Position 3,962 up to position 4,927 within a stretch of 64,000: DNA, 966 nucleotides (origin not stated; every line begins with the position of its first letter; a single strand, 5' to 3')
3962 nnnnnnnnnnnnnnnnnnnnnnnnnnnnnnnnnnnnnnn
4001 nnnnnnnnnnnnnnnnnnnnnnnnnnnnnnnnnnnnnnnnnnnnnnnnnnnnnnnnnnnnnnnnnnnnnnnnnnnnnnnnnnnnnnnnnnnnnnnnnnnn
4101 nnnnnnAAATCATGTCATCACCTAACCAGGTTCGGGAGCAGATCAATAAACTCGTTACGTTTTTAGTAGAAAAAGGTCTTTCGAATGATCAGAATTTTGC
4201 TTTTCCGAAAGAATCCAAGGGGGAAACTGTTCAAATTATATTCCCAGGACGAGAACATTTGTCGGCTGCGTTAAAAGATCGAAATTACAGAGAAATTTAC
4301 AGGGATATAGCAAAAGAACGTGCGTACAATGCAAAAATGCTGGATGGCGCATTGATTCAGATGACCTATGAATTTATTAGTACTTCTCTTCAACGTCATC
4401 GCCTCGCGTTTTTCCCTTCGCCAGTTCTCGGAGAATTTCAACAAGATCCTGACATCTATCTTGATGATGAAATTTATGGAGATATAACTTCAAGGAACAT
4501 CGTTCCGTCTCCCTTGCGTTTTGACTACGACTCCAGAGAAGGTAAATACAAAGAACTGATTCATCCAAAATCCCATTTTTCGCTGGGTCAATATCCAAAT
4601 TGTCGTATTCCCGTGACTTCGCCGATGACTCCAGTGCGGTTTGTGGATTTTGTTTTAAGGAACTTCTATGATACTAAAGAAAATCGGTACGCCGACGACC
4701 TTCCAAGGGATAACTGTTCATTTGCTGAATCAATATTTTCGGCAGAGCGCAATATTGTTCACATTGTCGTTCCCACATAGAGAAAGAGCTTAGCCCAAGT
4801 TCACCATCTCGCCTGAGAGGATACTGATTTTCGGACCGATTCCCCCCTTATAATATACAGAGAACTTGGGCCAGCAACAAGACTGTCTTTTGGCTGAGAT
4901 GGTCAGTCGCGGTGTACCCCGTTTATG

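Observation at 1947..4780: Two-gene module: NERD-like/SF1 helicase plus a tightly coupled 222-aa protein, a candidate defence system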

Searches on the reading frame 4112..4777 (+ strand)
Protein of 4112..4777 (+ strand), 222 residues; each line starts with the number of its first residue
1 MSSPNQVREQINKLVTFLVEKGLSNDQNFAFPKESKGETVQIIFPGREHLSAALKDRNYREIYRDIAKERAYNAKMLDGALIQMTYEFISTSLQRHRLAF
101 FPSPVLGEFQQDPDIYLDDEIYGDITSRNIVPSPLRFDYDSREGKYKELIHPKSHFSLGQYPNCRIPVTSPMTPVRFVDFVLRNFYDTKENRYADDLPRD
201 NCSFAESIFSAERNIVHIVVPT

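Call 3: search_protein_families(library=pfam, proteins=[window:4112-4777:+], max_evalue=0.1)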
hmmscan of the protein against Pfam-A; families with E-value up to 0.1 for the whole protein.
window:4112-4777:+ (222 aa): 1 family
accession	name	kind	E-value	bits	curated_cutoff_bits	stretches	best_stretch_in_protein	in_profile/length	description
PF10053.14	DUF2290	-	5e-51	173.5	25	1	34-218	11-202/204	Uncharacterized conserved protein (DUF2290)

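Call 4: search_protein_families(library=padloc, proteins=[window:4112-4777:+], max_evalue=0.1)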
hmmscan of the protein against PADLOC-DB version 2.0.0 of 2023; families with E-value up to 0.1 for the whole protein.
window:4112-4777:+ (222 aa): 2 families
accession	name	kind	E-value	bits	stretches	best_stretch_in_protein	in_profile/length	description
PDLC02999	DUF2290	-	1.2e-89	297.5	1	1-221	1-221/222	-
PDLC02998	DUF2290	-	1.5e-65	218.5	1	26-219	4-194/195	-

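Call 5: search_protein_families(library=ncbifam, proteins=[window:4112-4777:+], max_evalue=0.1)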
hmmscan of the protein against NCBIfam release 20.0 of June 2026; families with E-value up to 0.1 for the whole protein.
window:4112-4777:+ (222 aa): 0 families

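Call 16: find_homologous_proteins(query=window:4112-4777:+, max_evalue=0.00001)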
Query window:4112-4777:+ (222 aa): 1052 proteins with E <= 0.00001 among 1142 candidates; the best 120 are listed.
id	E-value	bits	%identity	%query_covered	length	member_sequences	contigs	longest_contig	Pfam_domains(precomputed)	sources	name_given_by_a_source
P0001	1.0e-142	491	97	100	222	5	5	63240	PF10053.15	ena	-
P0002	7.1e-113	394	77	100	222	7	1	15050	PF10053.15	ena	-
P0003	1.4e-111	389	77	100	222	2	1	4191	PF10053.15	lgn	-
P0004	2.8e-110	385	76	100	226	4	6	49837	PF10053.15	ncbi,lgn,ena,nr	ncbi:MAG: DUF2290 domain-containing protein [Rhodothermaceae bacterium]|nr:DUF2290 domain-containing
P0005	2.2e-109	382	74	100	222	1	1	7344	PF10053.15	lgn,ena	-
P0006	9.0e-105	367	73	100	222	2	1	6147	PF10053.15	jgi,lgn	-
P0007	8.4e-104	364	71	100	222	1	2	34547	PF10053.15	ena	-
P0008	3.8e-100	352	68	100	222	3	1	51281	PF10053.15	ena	-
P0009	5.3e-99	348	70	99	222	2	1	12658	PF10053.15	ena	-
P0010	7.9e-95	335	65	100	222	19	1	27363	PF10053.15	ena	-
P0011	7.1e-93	328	63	99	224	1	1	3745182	PF10053.15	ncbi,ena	-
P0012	1.3e-92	327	64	100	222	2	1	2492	PF10053.15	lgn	-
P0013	1.2e-90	321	62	100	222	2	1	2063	PF10053.15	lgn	-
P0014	1.5e-90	321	62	100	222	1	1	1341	PF10053.15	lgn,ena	-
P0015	5.5e-90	319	62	100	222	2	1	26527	PF10053.15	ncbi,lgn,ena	-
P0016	1.4e-89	317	63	100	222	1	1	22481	PF10053.15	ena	-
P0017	1.8e-89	317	64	100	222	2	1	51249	PF10053.15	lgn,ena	-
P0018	1.8e-89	317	62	100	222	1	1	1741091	PF10053.15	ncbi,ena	-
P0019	1.9e-89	317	63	99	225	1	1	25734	PF10053.15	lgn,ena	-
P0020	3.1e-89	316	64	100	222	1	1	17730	PF10053.15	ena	-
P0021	3.7e-89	316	62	99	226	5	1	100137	PF10053.15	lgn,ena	-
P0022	1.8e-88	314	62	100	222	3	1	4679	PF10053.15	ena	-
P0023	1.9e-88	314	63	100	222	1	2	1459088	PF10053.15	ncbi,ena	-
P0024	3.0e-88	313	60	100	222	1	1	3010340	PF10053.15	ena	-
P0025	7.3e-88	312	61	99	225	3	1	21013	PF10053.15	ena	-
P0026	7.8e-88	312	62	100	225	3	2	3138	PF10053.15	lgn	-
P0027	8.0e-88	312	62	100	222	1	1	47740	PF10053.15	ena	-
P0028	1.1e-87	311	61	100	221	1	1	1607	PF10053.15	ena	-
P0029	2.0e-87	310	61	100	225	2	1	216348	PF10053.15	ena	-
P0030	2.1e-87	310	60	99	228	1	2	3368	PF10053.15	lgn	-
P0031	2.2e-87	310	61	100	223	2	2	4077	PF10053.15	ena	-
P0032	5.1e-87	309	60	100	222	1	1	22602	PF10053.15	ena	-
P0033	5.8e-87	309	60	100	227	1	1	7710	PF10053.15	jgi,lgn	-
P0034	1.2e-86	308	60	100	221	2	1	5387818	PF10053.15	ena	-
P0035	1.4e-86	308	62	100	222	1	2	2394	PF10053.15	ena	-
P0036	2.7e-86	307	60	100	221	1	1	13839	PF10053.15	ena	-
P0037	3.3e-86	306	61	100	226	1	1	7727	PF10053.15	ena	-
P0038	3.4e-86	306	61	96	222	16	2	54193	PF10053.15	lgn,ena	-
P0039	6.0e-86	306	60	100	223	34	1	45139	PF10053.15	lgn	-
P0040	8.9e-86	305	61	100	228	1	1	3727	PF10053.15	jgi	jgi:hypothetical protein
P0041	1.1e-85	305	59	100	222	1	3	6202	PF10053.15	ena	-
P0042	1.5e-85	304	62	100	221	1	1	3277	PF10053.15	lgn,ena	-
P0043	1.7e-85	304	60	100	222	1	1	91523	PF10053.15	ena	-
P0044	5.1e-85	302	58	100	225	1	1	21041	PF10053.15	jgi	jgi:hypothetical protein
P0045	8.0e-85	302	62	100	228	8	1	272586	PF10053.15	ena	-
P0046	8.3e-85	302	61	100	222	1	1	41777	PF10053.15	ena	-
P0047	9.3e-85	302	60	100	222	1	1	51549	PF10053.15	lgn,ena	-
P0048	1.1e-84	301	59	100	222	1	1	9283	PF10053.15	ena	-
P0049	1.1e-84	301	60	100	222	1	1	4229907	PF10053.15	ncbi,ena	-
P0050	1.2e-84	301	58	99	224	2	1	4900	PF10053.15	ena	-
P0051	2.0e-84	301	59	100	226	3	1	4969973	PF10053.15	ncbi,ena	-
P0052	2.0e-84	301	58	100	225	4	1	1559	PF10053.15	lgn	-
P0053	2.5e-84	300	59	100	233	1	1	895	PF10053.15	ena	-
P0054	2.7e-84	300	59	100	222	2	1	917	PF10053.15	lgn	-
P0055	2.9e-84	300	61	100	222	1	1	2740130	PF10053.15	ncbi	-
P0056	3.0e-84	300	60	100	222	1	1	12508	PF10053.15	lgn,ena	-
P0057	3.4e-84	300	58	100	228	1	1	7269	PF10053.15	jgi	jgi:hypothetical protein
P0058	3.4e-84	300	61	99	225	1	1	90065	PF10053.15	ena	-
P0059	5.9e-84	299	60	96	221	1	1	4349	PF10053.15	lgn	-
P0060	6.4e-84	299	58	100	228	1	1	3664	PF10053.15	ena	-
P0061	7.3e-84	299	59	99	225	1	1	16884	PF10053.15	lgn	-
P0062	8.6e-84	298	59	100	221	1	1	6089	PF10053.15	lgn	-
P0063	9.1e-84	298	58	100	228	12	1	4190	PF10053.15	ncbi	-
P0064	1.0e-83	298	58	100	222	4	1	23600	PF10053.15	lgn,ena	-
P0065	1.0e-83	298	59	100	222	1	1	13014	PF10053.15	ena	-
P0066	1.1e-83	298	59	100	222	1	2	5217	PF10053.15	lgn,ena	-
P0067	1.4e-83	298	59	100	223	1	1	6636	PF10053.15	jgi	jgi:hypothetical protein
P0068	1.8e-83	297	58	100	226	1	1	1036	PF10053.15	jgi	jgi:hypothetical protein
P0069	1.9e-83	297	59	100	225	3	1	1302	PF10053.15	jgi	jgi:hypothetical protein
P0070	2.4e-83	297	58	100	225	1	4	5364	PF10053.15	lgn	-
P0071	2.5e-83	297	59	96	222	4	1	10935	PF10053.15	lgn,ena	-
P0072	2.5e-83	297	60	100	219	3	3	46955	PF10053.15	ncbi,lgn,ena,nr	ncbi:MAG: DUF2290 domain-containing protein [Gemmatimonadetes bacterium]|nr:DUF2290 domain-containin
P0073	3.7e-83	296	57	100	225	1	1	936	PF10053.15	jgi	jgi:hypothetical protein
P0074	6.7e-83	296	59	100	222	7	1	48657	PF10053.15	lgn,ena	-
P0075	7.5e-83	295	57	100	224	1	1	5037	PF10053.15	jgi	jgi:hypothetical protein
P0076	7.7e-83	295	61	100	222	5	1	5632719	PF10053.15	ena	-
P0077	8.3e-83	295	58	100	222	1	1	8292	PF10053.15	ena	-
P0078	1.1e-82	295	59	100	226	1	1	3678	PF10053.15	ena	-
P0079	1.1e-82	295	57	100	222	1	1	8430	PF10053.15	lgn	-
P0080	1.2e-82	295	59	100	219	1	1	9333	PF10053.15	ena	-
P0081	1.2e-82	295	82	71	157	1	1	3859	PF10053.15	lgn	-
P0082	1.5e-82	294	60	100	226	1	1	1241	PF10053.15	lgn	-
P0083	1.7e-82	294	58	100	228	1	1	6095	PF10053.15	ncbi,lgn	-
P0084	2.2e-82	294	56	100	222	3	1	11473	PF10053.15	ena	-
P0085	2.6e-82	294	59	100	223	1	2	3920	PF10053.15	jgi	-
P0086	2.9e-82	293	59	100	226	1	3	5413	PF10053.15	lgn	-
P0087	3.1e-82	293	60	100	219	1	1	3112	PF10053.15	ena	-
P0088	5.9e-82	292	59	100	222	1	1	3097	PF10053.15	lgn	-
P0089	6.5e-82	292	59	100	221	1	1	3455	PF10053.15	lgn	-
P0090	6.8e-82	292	58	100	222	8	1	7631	PF10053.15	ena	-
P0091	7.0e-82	292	57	100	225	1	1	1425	PF10053.15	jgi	jgi:hypothetical protein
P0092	7.3e-82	292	59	100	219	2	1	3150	PF10053.15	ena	-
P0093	8.2e-82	292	58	98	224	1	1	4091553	PF10053.15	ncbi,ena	-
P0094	8.7e-82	292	58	100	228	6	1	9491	PF10053.15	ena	-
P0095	8.7e-82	292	57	100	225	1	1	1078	PF10053.15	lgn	-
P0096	2.6e-81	290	59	98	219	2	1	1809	PF10053.15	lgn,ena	-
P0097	2.6e-81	290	59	96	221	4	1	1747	PF10053.15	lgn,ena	-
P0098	3.2e-81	290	58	100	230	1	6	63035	PF10053.15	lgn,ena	-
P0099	3.3e-81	290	59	100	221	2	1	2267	PF10053.15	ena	-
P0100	3.3e-81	290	57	100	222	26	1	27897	PF10053.15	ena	-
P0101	3.7e-81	290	57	100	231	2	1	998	PF10053.15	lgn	-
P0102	3.7e-81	290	57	100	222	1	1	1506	PF10053.15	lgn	-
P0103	4.1e-81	290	59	100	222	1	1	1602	PF10053.15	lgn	-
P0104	4.3e-81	290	61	100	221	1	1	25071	PF10053.15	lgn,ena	-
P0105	4.4e-81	290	57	100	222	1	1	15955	PF10053.15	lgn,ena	-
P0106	4.8e-81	290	57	100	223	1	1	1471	PF10053.15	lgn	-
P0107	5.0e-81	289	57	100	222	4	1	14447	PF10053.15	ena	-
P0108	5.1e-81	289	60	100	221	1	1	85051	PF10053.15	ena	-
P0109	5.2e-81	289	57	100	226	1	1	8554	PF10053.15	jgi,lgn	-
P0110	6.0e-81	289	59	99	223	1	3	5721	PF10053.15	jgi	jgi:hypothetical protein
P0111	7.0e-81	289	60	100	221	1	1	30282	PF10053.15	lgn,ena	-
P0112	7.5e-81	289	58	100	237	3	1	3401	PF10053.15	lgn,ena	-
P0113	1.1e-80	288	57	100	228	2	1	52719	PF10053.15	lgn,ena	-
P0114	1.2e-80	288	60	100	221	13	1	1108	PF10053.15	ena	-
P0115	1.3e-80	288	57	100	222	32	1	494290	PF10053.15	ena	-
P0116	1.4e-80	288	58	100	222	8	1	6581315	PF10053.15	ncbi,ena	-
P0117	1.9e-80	288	55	100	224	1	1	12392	PF10053.15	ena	-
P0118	1.9e-80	288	57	100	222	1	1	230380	PF10053.15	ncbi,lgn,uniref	ncbi:MAG TPA: DUF2290 domain-containing protein [Steroidobacter sp.]|uniref:DUF2290 domain-containin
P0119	2.0e-80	287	57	100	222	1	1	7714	PF10053.15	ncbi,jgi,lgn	-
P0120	2.2e-80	287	59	100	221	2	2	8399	PF10053.15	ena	-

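Call 20: find_related_loci(query=A1, collection=genome_contigs, flank=6000)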
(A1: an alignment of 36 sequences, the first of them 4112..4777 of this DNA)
Query A1 (222 aa) in genome_contigs; peptide patterns used: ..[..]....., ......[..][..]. (x = any residue, [..] = any of these).
323 stretches matched a pattern; 223 encode a relative of the query (tblastn E <= 1e-3); the best 80 are kept; 80 distinct loci.
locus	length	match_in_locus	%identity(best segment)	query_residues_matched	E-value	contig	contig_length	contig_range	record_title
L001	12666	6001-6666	90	1-222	8e-139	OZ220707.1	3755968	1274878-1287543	MAG: Rhodothermales bacterium isolate 73463979-71cf-475a-bf3e-fc0c682d52d1 genome assembly, chromosome: 1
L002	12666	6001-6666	64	1-222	9e-100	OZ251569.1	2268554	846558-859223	MAG: Thermodesulfobacteriota bacterium isolate 35404873-1dcd-4dbd-b155-cc8a8283caff genome assembly, chromosome: 1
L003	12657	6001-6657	63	3-221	7e-99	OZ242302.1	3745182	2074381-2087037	MAG: Rhodothermales bacterium isolate 073f09b9-7bb2-4d87-bfd8-7931eea96a09 genome assembly, chromosome: 1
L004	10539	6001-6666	62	1-222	1e-96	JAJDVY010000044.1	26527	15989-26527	MAG: Nitrospirales bacterium isolate jk18x22bins.71 k141_397847, whole genome shotgun sequence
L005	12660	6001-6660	62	3-222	4e-95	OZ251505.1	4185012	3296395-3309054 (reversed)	MAG: uncultured Candidatus Binatia bacterium isolate 3702f2bb-6743-416a-8e02-efa82259b27a genome assembly, chromosome: 1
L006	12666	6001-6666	59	1-222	7e-92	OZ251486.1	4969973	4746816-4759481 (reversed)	MAG: Bryobacterales bacterium isolate e73e1c04-a23e-4090-b35f-9f246bdcc4c2 genome assembly, chromosome: 1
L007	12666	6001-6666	60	1-222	2e-91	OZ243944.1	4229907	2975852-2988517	MAG: Chloroflexota bacterium isolate c2a6a117-7fdc-414d-9db2-dee508dba2e6 genome assembly, chromosome: 1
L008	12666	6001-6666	61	1-222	1e-90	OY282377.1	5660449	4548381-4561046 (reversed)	MAG: uncultured Latescibacteria bacterium genome assembly, chromosome: 1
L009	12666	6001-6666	58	1-222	3e-90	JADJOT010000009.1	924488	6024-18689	MAG: Candidatus Accumulibacter affinis isolate Fred_18-Q3-R57-64_BAT3C.720 tig00351075-10-9238580, whole genome shotgun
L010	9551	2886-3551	58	1-222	3e-90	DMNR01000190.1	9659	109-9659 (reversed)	MAG TPA_asm: Actinomycetota bacterium isolate UBA10799 contig_10183, whole genome shotgun sequence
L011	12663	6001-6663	60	1-222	6e-89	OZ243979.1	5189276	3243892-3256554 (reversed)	MAG: uncultured Candidatus Binatia bacterium isolate 1ea5a42d-c5b0-4d9d-a207-f079449ea76f genome assembly, chromosome: 1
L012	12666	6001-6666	56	1-222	6e-88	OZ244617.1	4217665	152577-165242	MAG: uncultured Candidatus Binatia bacterium isolate c6e9418e-c58b-4f86-8f57-4900b675f3d0 genome assembly, chromosome: 1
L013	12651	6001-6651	58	5-221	6e-88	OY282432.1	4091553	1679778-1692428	MAG: uncultured Candidatus Binatia bacterium isolate 81991fb1-66cf-4eb3-b653-309a223604dd genome assembly, chromosome: 1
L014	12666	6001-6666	58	1-222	4e-87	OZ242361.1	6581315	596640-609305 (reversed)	MAG: Candidatus Latescibacterota bacterium isolate c7d3165a-3b70-4ca6-a93c-9a173e2068a1 genome assembly, chromosome: 1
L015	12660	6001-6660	57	3-222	5e-87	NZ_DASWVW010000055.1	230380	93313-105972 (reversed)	MAG: Steroidobacter sp. isolate SMAG_U3640 k141_508054, whole genome shotgun sequence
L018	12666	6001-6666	56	1-222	2e-86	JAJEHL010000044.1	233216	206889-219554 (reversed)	MAG: Candidatus Latescibacterota bacterium isolate p16x60bins.49 k141_861781, whole genome shotgun sequence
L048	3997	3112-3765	56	7-222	2e-77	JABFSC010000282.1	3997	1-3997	MAG: Deltaproteobacteria bacterium isolate S-RSF-IL-11 seq_12184, whole genome shotgun sequence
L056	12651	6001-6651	51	4-221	2e-74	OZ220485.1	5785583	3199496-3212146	MAG: Bryobacterales bacterium isolate 86978798-6d99-423e-8588-835106a9727b genome assembly, chromosome: 1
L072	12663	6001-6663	48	1-221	2e-66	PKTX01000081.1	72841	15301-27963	MAG: Desulfobulbaceae bacterium isolate BM506 sc_666, whole genome shotgun sequence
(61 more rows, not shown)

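Call 28: predict_structure(alignment_id=A1)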
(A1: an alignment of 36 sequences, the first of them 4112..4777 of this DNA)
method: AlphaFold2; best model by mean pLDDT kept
length: 222 residues; sequences in the alignment: 36
mean_pLDDT: 65.1   pTM: 0.72
mean pLDDT of the five models: 65.1, 50.3, 47.9, 44.1, 43.4
residues with pLDDT >= 90: 30; 70-90: 79; 50-70: 46; < 50: 67
segments of 3 or more residues with pLDDT < 50: 108-130, 146-163, 188-191, 201-222
pLDDT, mean of each block of 10 residues (from residue 1): 87 87 83 87 83 61 82 83 90 86 61 36 37 69 49 34 55 80 60 55 38 37 30
secondary structure, 60 per line:
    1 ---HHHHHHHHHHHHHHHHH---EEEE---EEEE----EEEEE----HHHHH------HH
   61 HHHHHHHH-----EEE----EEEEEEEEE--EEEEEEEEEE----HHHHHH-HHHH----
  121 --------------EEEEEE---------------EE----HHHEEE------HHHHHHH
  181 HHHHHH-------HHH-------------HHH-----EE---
elements in order: H4-20 E24-27 E31-34 E39-43 H48-52 H59-68 E74-76 E81-89 E92-101 H106-111 H113-116 E135-140 E165-167 H174-186

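Call 29: search_dna_similar(query=window:4112-4777:+, collection=phages, mode=protein, max_evalue=0.001, max_rows=25, rows=spread)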
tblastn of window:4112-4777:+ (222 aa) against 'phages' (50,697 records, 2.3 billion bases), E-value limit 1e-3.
No match.

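Call 30: search_dna_similar(query=window:4112-4777:+, collection=plasmids, mode=protein, max_evalue=0.001, max_rows=25, rows=spread)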
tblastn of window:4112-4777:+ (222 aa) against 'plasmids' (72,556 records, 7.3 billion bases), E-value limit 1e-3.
Records with a match: 20; places in all: 21; records where one place covers at least 80% of the query: 12.
Best place of each record, by identity: <60% 20.
By first word of the organism name: Acinetobacter 5; Escherichia 3; Lactococcus 3; Proteus 2; Nostoc 1; Ralstonia 1; Thioflavicoccus 1; Dietzia 1; Mycobacterium 1; Corynebacterium 1; and 1 more.
By predicted mobility (MOB-suite, as given by PLSDB): non-mobilizable 9; mobilizable 6; conjugative 5.
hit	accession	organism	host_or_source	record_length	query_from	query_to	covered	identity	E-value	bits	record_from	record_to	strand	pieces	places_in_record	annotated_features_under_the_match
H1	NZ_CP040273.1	Nostoc sp. C052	Blasia pusilla,pure culture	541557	1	220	99%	44.5%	1e-57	202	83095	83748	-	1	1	DUF2290 domain-containing protein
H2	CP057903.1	Escherichia coli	culture,Pooled sheep faecal samples ...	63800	3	221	99%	44.3%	2e-58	205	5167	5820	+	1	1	DUF2290 domain-containing protein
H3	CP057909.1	Escherichia coli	culture,Pooled sheep faecal samples ...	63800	3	221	99%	44.3%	2e-58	205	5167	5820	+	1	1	DUF2290 domain-containing protein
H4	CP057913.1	Escherichia coli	culture,Pooled sheep faecal samples ...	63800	3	221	99%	44.3%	2e-58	205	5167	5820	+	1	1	DUF2290 domain-containing protein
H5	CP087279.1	Ralstonia solanacearum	Tobacco,whole organism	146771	3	222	99%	40.9%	3e-56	199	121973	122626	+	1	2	record has no annotation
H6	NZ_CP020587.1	Acinetobacter nosocomialis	Homo sapiens,blood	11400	3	218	97%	34.7%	1e-40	154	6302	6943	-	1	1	DUF2290 domain-containing protein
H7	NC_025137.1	Acinetobacter pittii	-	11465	5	220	95%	34.3%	9e-28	148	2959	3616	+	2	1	DUF2290 domain-containing protein (x2)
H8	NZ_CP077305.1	Acinetobacter pittii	-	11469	5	220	97%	32.9%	3e-35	138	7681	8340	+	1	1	DUF2290 domain-containing protein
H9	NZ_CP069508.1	Acinetobacter pittii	-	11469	5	220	97%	32.9%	3e-35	138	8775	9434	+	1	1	DUF2290 domain-containing protein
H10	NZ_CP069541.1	Acinetobacter pittii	-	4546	5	186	82%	34.4%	5e-33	132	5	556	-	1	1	DUF2290 domain-containing protein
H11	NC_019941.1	Thioflavicoccus mobilis 8321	flat, laminated microbial mat in a salt ...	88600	3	199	89%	30.4%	8e-15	80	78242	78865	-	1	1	DUF2290 domain-containing protein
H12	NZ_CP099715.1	Dietzia kunjamensis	cell culture,water from a container for ...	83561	3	186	83%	27.0%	3e-10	66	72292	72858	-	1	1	DUF2290 domain-containing protein | ATP-binding domain-containing protein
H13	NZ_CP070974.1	Mycobacterium gordonae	Homo sapiens,skin biopsy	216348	63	214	68%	31.9%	8e-11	68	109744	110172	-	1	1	DUF2290 domain-containing protein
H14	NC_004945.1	Corynebacterium glutamicum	-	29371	63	186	56%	34.9%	3e-15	81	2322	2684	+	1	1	DUF2290 domain-containing protein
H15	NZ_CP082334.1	Exiguobacterium acetylicum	water,Urban freshwater pond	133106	52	186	61%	30.0%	1e-6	56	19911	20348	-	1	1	DUF2290 domain-containing protein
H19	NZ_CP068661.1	Lactococcus cremoris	Whole organism,Dairy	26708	63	186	56%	26.6%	6e-5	51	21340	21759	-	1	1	DUF2290 domain-containing protein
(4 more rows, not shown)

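Call 31: search_solved_structures(query=A1, max_evalue=10, show_alignments=2)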
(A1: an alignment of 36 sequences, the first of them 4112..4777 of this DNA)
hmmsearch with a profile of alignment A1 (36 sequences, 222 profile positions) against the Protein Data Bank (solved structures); distinct sequences matched with E-value up to 10: 1.
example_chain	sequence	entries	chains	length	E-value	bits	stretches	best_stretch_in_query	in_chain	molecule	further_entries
6j52_A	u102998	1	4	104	1.1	12.2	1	84-131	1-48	Caspase recruitment domain-only protein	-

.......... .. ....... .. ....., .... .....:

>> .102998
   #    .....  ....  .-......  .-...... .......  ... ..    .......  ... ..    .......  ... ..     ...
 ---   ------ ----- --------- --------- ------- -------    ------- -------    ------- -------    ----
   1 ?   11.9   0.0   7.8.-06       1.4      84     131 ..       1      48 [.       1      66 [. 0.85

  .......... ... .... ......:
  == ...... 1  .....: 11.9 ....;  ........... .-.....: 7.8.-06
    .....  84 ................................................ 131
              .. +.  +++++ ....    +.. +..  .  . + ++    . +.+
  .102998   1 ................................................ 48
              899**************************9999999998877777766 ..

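Call 32: get_annotated_region(hit=H2, flank=5000)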
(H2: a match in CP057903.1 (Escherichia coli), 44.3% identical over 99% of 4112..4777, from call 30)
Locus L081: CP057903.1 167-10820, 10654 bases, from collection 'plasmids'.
description: Escherichia coli strain RHB10-C19 plasmid pRHB10-C19_3, complete sequence
organism: Escherichia coli (NCBI taxid 562)
taxonomy: Bacteria; Pseudomonadota; Gammaproteobacteria; Enterobacterales; Enterobacteriaceae; Escherichia; Escherichia coli
host: -; source: culture,Pooled sheep faecal samples collected from floor of farm; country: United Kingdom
typing (MOB-suite, as given by PLSDB): conjugative; replicon IncI-gamma/K1; relaxase MOBP; mating-pair formation MPF_I
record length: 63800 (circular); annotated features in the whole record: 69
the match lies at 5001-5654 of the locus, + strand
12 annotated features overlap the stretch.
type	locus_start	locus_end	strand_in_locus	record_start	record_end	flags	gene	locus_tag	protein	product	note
CDS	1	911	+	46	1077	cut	-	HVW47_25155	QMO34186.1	replication initiation protein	-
CDS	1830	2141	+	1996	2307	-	-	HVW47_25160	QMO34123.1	type II toxin-antitoxin system RelE/ParE family toxin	-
CDS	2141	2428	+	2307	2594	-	-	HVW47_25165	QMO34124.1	helix-turn-helix transcriptional regulator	-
CDS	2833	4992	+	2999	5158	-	-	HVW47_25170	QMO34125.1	ATP-binding domain-containing protein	-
CDS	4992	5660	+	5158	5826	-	-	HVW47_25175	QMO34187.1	DUF2290 domain-containing protein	-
CDS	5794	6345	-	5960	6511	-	-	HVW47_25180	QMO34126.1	plasmid stability family protein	-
CDS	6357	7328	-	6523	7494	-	-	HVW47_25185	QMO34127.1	plasmid stabilization protein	-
CDS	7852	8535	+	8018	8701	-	-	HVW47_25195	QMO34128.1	DNA methylase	-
CDS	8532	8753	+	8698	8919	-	-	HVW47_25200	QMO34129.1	hypothetical protein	-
CDS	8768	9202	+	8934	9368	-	-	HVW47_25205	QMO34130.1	DUF1380 domain-containing protein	-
CDS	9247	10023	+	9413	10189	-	-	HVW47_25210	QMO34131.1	hypothetical protein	-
CDS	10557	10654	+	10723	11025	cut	-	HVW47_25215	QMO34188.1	antirestriction protein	-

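Call 33: get_annotated_region(hit=H6, flank=4000)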
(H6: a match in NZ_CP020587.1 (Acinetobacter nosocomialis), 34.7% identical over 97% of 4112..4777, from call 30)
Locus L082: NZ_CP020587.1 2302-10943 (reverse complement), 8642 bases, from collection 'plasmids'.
description: Acinetobacter nosocomialis strain SSA3 plasmid pSSA3_1, complete sequence
organism: Acinetobacter nosocomialis (NCBI taxid 106654)
taxonomy: Bacteria; Pseudomonadota; Gammaproteobacteria; Moraxellales; Moraxellaceae; Acinetobacter; Acinetobacter nosocomialis
host: -; source: Homo sapiens,blood; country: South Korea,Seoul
typing (MOB-suite, as given by PLSDB): mobilizable; replicon rep_cluster_1364; relaxase MOBQ
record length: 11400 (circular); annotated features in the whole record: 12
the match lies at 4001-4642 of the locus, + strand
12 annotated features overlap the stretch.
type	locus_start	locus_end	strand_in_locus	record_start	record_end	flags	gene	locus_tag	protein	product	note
CDS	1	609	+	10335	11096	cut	-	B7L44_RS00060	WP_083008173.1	hypothetical protein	-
CDS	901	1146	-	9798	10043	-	-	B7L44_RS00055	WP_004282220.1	hypothetical protein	-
CDS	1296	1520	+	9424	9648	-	-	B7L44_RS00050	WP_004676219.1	helix-turn-helix transcriptional regulator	-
CDS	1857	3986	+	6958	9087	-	-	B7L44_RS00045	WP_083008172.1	ATP-binding domain-containing protein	-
CDS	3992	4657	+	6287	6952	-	-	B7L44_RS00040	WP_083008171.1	DUF2290 domain-containing protein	-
CDS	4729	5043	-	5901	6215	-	-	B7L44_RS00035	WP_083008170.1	BrnA antitoxin family protein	-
CDS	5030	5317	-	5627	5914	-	-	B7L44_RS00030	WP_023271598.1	BrnT family toxin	-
CDS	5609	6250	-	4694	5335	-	-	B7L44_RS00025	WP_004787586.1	TetR/AcrR family transcriptional regulator C-terminal domain-containing protein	GO:0045892 - negative regulation of DNA-templated transcription [Evidence IEA]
predicted_resistance_gene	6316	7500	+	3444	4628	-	tet(39)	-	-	tetracycline efflux MFS transporter Tet(39)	predicted by amrfinderplus; class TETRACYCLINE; identity 100.0%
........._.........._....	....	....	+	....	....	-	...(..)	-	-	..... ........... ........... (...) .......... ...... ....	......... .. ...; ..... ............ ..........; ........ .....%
CDS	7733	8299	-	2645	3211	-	-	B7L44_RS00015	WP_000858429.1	plasmid replication DNA-binding protein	-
CDS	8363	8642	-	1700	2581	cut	repM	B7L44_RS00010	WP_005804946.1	replication initiation protein RepM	GO:0006270 - DNA replication initiation [Evidence IEA]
